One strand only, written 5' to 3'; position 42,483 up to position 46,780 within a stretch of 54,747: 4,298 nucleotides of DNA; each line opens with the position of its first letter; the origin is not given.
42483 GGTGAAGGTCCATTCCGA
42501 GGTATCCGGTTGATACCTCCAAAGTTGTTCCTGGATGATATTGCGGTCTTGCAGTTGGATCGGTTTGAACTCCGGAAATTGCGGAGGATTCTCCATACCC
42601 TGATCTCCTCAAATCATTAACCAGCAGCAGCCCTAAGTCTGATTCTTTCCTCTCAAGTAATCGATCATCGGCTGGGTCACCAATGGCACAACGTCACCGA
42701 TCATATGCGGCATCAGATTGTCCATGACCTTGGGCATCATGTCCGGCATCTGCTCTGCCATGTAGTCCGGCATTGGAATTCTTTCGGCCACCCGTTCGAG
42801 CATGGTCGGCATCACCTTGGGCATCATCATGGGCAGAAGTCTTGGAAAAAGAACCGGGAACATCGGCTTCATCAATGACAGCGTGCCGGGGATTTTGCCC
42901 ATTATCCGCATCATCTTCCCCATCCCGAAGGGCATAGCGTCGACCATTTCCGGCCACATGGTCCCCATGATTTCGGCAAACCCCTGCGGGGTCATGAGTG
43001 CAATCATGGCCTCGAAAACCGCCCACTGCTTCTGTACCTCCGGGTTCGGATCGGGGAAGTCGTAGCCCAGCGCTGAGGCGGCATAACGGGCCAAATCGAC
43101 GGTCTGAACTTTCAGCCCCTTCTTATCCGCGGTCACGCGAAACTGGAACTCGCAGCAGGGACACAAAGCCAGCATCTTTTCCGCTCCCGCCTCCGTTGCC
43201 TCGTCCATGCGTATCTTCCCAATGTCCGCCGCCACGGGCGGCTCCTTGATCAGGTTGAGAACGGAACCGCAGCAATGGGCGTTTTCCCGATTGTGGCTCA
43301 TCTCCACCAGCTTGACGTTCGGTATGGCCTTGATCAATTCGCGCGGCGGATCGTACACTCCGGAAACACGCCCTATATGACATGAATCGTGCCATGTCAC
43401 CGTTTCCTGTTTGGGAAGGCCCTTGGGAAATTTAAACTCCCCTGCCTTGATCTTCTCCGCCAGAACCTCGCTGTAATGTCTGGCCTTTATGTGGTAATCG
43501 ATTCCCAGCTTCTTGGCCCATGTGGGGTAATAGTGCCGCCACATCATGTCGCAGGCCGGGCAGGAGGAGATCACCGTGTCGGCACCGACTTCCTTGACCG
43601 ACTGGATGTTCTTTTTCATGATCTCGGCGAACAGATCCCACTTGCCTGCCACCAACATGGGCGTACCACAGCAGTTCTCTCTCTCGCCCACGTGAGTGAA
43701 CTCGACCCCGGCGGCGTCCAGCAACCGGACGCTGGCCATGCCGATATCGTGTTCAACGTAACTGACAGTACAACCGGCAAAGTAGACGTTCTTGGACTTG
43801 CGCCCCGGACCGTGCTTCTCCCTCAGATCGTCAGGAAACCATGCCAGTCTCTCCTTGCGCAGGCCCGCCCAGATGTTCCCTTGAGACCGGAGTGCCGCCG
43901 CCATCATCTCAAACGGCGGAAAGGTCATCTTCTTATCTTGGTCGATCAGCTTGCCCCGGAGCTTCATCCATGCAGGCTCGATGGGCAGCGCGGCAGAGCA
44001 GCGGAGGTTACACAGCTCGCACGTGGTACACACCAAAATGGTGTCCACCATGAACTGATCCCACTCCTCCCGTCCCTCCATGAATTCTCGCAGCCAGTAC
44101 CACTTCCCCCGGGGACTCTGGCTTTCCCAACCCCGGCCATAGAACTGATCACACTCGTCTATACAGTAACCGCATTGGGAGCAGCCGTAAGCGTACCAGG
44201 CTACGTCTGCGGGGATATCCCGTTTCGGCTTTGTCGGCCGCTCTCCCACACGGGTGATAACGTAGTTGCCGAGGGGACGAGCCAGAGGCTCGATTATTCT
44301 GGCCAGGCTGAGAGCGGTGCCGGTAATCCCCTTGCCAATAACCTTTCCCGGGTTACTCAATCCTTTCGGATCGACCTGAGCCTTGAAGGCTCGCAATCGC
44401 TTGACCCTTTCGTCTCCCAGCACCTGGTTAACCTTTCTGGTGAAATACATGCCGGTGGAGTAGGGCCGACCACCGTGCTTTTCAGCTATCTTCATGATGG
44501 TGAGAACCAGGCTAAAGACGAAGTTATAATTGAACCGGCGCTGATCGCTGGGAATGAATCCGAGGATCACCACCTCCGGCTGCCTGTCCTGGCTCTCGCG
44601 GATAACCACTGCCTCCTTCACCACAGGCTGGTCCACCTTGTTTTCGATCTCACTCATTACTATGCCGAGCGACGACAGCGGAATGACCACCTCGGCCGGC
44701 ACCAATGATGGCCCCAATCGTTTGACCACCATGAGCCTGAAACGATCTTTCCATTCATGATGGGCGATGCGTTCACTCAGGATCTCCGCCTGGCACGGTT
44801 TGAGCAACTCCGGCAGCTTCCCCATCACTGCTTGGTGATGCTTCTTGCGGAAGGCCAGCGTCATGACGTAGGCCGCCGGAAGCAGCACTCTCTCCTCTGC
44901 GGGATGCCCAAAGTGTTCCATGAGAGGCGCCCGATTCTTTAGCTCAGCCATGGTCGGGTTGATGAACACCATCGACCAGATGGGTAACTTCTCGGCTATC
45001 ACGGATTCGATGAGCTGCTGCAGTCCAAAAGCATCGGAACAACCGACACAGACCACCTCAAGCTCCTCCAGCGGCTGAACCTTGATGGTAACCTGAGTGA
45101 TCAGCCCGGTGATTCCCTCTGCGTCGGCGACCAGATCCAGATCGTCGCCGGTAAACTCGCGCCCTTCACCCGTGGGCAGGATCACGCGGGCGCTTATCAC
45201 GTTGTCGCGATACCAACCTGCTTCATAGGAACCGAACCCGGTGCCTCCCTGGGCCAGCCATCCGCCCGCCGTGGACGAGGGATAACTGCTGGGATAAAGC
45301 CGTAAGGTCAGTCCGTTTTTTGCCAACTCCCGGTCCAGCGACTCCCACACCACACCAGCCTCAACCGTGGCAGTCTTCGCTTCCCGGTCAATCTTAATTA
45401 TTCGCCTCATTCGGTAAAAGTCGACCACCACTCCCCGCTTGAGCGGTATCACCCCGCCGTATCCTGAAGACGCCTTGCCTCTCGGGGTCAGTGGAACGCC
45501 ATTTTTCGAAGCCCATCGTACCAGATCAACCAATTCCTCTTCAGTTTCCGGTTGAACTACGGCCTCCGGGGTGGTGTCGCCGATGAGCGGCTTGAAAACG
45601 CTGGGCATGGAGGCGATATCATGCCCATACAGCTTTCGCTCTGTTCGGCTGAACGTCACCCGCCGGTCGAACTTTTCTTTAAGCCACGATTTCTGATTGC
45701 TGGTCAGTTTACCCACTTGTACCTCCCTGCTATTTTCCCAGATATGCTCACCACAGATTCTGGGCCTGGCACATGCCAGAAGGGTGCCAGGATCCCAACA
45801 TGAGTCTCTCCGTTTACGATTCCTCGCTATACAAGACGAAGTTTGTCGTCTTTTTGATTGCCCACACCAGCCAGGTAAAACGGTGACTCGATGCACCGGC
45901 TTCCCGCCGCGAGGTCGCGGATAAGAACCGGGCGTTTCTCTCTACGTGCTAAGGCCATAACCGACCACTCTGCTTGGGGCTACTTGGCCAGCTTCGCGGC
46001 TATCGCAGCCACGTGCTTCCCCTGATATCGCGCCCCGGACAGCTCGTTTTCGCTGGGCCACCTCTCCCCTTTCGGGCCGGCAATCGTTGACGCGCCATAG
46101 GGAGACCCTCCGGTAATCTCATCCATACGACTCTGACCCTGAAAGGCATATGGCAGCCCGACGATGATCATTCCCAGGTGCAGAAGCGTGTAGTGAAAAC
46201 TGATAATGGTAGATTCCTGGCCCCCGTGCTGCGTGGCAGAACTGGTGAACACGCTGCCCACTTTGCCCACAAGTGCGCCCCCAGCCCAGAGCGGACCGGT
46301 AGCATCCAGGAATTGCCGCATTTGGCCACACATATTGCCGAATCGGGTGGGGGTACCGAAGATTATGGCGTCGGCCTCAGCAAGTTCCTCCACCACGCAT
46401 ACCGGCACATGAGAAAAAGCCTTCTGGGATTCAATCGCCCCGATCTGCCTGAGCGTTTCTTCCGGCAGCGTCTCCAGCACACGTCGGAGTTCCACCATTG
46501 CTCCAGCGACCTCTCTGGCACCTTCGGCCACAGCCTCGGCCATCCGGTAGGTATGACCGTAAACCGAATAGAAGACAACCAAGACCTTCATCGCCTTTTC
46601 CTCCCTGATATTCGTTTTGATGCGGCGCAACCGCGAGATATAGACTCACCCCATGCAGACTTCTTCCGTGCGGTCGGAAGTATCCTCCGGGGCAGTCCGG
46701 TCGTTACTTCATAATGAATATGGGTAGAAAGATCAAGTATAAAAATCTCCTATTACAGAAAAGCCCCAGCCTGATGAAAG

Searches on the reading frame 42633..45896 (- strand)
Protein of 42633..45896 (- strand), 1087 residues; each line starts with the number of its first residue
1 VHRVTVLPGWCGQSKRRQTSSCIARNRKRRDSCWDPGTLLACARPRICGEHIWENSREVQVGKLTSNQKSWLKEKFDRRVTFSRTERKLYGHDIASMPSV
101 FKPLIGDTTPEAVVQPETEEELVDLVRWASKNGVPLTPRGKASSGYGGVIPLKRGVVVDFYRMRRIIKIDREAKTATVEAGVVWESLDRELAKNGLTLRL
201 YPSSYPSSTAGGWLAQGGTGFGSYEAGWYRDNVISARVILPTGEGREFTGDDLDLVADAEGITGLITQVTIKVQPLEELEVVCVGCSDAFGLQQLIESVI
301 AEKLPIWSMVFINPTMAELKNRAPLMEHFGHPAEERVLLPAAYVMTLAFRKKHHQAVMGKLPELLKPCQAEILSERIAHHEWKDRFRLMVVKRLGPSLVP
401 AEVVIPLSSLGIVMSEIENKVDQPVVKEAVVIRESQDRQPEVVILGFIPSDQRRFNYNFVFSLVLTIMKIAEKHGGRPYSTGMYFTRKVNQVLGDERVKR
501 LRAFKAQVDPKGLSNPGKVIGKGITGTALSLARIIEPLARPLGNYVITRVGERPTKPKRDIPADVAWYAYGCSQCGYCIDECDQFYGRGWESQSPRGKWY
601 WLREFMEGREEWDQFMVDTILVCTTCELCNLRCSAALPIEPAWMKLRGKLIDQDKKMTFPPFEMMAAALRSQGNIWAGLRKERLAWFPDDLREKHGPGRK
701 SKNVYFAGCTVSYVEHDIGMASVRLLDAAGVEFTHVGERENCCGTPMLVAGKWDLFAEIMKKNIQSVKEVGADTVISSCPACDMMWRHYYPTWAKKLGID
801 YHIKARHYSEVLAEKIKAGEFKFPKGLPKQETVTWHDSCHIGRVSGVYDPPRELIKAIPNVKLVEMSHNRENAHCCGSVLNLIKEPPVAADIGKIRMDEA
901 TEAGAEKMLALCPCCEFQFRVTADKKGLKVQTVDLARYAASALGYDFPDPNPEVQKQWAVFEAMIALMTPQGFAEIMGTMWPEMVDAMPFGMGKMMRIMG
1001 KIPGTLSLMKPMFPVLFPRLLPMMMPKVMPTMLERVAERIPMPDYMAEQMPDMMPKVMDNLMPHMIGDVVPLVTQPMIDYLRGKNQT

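Call 69: search_protein_families(library=pfam, proteins=[window:42633-45896:-], max_evalue=0.01)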
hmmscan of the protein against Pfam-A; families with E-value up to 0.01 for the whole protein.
window:42633-45896:- (1087 aa): 6 families
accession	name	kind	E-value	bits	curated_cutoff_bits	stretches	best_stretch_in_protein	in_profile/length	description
PF01565.28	FAD_binding_4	-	3.3e-40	137.4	26.4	1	110-245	1-135/139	FAD binding domain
PF02754.22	CCG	-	2.4e-32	111.3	20.6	2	704-785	2-83/85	Cysteine-rich domain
PF13534.11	Fer4_17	-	1.2e-08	35.8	22.2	1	572-637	2-60/61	4Fe-4S dicluster domain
PF13183.11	Fer4_8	-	0.00028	21.8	27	1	570-635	3-66/68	4Fe-4S dicluster domain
PF02913.24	FAD-oxidase_C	-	0.0003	21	21.2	1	284-519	10-248/248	FAD linked oxidases, C-terminal domain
PF13187.11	Fer4_9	-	0.0022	18.4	27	1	572-634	2-48/52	4Fe-4S dicluster domain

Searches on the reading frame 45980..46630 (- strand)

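Call 69: search_protein_families(library=pfam, proteins=[window:45980-46630:-], max_evalue=0.01)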
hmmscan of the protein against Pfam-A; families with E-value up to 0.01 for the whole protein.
window:45980-46630:- (216 aa): 4 families
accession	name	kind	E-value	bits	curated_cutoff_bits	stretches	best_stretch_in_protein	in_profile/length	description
PF03358.20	FMN_red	-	4.2e-15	56.1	24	1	14-160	1-143/152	NADPH-dependent FMN reductase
PF02525.22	Flavodoxin_2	-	1.3e-07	32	27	1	14-157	1-170/198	Flavodoxin-like fold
PF12724.12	Flavodoxin_5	-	2e-07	31.8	27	1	78-110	36-68/145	Flavodoxin domain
PF00258.30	Flavodoxin_1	-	6.6e-07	30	25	1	18-140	1-130/143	Flavodoxin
